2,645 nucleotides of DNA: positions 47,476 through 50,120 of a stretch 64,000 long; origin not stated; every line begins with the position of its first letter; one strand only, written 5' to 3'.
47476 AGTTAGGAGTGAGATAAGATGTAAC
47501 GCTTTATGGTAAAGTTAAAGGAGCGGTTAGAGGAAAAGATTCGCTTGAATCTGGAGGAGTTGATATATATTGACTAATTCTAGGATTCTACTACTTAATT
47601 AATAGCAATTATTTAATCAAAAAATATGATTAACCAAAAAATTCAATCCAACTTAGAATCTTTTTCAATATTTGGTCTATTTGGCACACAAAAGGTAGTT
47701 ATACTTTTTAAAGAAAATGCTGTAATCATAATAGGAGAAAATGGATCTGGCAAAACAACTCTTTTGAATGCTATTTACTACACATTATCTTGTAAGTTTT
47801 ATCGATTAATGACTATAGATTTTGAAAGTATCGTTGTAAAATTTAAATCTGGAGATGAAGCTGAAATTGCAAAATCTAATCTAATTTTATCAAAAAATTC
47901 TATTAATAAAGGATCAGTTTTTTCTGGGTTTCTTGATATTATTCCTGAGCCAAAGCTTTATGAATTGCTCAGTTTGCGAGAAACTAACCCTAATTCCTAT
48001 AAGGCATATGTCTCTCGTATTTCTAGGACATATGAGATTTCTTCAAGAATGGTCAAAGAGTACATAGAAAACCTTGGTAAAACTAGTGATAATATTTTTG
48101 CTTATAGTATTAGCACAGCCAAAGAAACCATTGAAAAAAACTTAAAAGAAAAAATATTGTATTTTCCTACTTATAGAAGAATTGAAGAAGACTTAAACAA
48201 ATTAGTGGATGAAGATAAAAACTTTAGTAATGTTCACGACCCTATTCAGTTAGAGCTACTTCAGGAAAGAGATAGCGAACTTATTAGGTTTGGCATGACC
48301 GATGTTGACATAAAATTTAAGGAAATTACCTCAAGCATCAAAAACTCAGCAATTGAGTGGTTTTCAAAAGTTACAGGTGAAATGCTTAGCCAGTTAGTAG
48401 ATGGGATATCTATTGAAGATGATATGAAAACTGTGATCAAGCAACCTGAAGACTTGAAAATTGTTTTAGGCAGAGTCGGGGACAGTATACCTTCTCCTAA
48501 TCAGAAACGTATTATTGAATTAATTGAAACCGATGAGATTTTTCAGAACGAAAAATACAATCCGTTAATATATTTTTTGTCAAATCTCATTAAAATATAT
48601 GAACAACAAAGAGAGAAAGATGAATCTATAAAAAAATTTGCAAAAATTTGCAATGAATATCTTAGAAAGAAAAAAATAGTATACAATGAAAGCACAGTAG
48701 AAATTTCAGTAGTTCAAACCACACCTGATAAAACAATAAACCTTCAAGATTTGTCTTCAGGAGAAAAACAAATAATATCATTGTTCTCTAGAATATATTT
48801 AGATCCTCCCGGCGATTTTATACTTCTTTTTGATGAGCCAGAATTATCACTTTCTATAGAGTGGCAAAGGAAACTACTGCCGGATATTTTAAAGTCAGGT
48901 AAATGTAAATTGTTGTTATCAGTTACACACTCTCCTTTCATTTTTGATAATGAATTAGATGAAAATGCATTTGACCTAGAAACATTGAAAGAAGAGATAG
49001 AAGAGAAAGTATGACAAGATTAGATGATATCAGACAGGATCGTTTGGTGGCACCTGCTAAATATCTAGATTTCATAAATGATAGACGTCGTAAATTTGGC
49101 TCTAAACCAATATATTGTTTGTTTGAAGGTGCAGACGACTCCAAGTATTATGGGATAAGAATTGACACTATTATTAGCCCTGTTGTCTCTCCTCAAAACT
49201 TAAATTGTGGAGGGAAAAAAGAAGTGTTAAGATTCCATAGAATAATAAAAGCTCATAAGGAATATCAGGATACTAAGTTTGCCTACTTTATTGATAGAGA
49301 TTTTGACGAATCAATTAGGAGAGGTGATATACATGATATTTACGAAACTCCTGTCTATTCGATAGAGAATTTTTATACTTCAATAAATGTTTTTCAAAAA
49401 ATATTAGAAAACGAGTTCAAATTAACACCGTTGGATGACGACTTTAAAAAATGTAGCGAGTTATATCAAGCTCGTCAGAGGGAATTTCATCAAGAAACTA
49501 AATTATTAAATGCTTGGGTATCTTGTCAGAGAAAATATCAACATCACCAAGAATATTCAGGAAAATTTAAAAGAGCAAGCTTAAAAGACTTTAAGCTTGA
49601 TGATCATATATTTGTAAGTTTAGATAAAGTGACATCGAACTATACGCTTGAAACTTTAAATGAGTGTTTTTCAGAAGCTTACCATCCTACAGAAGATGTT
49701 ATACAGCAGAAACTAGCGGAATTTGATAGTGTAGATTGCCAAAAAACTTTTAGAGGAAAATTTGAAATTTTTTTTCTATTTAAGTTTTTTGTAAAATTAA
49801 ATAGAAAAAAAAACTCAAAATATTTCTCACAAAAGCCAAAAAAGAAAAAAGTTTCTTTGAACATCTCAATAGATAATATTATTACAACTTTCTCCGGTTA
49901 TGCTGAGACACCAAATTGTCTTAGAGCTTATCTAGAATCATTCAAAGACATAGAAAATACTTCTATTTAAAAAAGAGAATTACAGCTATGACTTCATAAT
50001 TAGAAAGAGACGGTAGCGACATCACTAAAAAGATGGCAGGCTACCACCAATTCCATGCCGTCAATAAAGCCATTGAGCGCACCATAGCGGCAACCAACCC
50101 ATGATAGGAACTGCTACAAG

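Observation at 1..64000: Hyper-abundant palindromic octamer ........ (core RCCGGC), a HIP-like genome signature distinct from canonical HIP1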

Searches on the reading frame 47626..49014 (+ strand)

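Call 10: search_protein_families(library=pfam, proteins=[window:47626-49014:+])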
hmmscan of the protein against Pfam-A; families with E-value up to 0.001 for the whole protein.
window:47626-49014:+ (462 aa): 8 families
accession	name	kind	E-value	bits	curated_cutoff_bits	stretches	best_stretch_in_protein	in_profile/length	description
PF13304.12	AAA_21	-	6.8e-16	59.6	27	1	363-441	225-304/304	AAA domain, putative AbiEii toxin, Type IV TA system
PF13175.12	AAA_15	-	1.4e-14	55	32.1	1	22-439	15-373/374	AAA ATPase domain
PF02463.25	SMC_N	-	5.8e-11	42.7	40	1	19-90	13-85/220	RecF/RecN/SMC N terminal domain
PF00005.33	ABC_tran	-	1.7e-08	35.6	25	1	29-54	10-35/137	ABC transporter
PF13476.12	AAA_23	-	2.3e-06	28.8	27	1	16-236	10-191/201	AAA domain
PF13555.12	AAA_29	-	1e-05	25.6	27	1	19-56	12-48/61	P-loop containing region of AAA domain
PF20720.3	nSTAND3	-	3.3e-05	24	27.2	1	26-65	13-52/155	Novel STAND NTPase 3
PF11398.14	DUF2813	-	0.00077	19.4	21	0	10-67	3-61/372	Protein of unknown function (DUF2813)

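Call 49: search_protein_families(library=padloc, proteins=[window:47626-49014:+], max_evalue=0.00001)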
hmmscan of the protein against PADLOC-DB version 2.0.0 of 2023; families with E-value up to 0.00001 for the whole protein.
window:47626-49014:+ (462 aa): 58 families (the best 25 are shown)
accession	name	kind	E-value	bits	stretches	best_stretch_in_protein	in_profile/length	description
PDLC04164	AriA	-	7.1e-31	105.7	2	304-449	100-245/253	-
PDLC02980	AriA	-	1.2e-16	59.6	1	302-441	146-304/304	-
PDLC02979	AriA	-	1.9e-16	58.8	1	22-439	15-372/373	-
PDLC00289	PtuA1|PtuA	-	6.1e-16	56.5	1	370-449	222-301/404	AAA ATPase domain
PDLC00290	PtuA1|PtuA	-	1.7e-14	52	1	326-453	197-326/414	AAA ATPase domain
PDLC00271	PtuA1|PtuA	-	6.5e-14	50.3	1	10-186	3-148/421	AAA ATPase domain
PDLC04135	mad3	-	6.6e-14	50.2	1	24-443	16-330/374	mads_3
PDLC00273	PtuA1|PtuA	-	1.7e-13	48.3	1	316-449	151-278/375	AAA ATPase domain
PDLC02981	AriAB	-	1.3e-12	45.2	1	337-449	268-386/694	-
PDLC00265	PtuA1|PtuA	-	1.9e-12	45.1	1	334-460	269-391/479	AAA ATPase domain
PDLC00284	PtuA1|PtuA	-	2.6e-12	44.4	1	15-63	67-116/545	AAA ATPase domain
PDLC00303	PtuA1|PtuA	-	3e-12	44.3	1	299-440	147-282/386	AAA ATPase domain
PDLC00278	PtuA1|PtuA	-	3.1e-12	44.5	0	23-64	16-57/436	AAA ATPase domain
PDLC00285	PtuA1|PtuA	-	4.1e-11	40.8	1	33-452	29-342/432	AAA ATPase domain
PDLC04734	PDC-M62A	-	5.2e-11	40.2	1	31-440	61-463/597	-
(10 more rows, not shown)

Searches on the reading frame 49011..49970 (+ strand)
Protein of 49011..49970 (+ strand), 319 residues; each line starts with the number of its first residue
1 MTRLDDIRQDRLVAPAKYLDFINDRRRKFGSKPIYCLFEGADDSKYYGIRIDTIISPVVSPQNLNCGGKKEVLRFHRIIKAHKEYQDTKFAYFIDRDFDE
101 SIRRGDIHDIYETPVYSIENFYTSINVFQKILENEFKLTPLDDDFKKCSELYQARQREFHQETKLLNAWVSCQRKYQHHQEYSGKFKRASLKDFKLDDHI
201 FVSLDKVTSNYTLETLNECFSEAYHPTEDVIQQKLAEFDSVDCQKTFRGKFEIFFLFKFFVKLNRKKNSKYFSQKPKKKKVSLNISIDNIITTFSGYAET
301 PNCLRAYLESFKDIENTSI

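Call 10: search_protein_families(library=pfam, proteins=[window:49011-49970:+])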
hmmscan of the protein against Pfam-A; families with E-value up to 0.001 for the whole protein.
window:49011-49970:+ (319 aa): 1 family
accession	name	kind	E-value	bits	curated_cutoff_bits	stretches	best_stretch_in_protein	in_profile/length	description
PF14491.11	DUF4435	-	2.5e-46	158.8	27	1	34-270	3-235/238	Protein of unknown function (DUF4435)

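Call 49: search_protein_families(library=padloc, proteins=[window:49011-49970:+], max_evalue=0.00001)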
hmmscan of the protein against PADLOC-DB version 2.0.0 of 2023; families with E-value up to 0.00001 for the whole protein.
window:49011-49970:+ (319 aa): 2 families
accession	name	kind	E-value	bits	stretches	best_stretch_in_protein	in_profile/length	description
PDLC02983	AriB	-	6.6e-39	132.4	1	34-270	3-233/236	-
PDLC02981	AriAB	-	6.9e-06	23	1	36-251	434-646/694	-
